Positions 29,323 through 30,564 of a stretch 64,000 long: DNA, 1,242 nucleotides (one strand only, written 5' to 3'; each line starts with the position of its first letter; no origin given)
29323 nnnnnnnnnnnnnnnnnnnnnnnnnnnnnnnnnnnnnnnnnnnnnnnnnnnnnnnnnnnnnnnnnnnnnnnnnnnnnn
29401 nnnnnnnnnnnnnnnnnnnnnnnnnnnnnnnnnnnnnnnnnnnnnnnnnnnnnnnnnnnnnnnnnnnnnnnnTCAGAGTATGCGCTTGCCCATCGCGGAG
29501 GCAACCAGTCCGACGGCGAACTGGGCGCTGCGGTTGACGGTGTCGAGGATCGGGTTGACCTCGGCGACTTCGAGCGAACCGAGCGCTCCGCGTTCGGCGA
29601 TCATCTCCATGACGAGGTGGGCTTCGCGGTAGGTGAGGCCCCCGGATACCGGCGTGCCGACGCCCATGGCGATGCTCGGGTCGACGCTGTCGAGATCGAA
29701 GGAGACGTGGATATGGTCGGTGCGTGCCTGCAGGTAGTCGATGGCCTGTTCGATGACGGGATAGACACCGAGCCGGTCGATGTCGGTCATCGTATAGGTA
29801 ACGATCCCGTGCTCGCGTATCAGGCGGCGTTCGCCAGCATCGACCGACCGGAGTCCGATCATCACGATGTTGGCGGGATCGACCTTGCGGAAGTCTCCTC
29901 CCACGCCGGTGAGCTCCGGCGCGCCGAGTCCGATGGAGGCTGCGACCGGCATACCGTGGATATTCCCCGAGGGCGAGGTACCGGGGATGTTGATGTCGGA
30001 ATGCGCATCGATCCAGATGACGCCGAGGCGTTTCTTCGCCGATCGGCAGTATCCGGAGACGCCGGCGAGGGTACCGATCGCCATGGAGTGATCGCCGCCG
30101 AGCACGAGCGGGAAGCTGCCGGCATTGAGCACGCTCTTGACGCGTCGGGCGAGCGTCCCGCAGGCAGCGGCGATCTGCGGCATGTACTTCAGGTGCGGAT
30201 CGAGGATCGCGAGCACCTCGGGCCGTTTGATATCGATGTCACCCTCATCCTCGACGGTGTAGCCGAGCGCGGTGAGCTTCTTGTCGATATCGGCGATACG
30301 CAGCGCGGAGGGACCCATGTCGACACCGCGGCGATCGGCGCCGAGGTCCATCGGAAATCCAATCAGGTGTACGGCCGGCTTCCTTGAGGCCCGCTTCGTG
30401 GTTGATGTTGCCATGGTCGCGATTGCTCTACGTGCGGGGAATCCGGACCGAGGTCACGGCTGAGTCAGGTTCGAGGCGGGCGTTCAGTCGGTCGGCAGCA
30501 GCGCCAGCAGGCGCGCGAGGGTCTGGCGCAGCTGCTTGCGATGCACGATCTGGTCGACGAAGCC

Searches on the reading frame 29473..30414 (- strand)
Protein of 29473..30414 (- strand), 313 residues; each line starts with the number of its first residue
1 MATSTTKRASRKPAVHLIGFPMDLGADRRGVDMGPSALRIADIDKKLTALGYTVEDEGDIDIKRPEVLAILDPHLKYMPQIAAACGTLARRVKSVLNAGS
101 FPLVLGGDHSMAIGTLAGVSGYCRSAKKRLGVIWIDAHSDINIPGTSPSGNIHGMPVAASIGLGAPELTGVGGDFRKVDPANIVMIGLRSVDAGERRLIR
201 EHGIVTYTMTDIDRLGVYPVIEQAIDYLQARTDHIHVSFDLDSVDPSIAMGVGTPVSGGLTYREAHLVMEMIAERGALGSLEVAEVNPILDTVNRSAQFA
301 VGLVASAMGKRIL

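Call 57: search_protein_families(library=pfam, proteins=[window:29473-30414:-], max_evalue=0.001)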
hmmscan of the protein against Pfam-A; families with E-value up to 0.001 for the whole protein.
window:29473-30414:- (313 aa): 1 family
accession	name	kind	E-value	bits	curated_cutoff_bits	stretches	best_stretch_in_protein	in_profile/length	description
PF00491.26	Arginase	-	1.3e-74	251.6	22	1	15-308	3-279/280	Arginase family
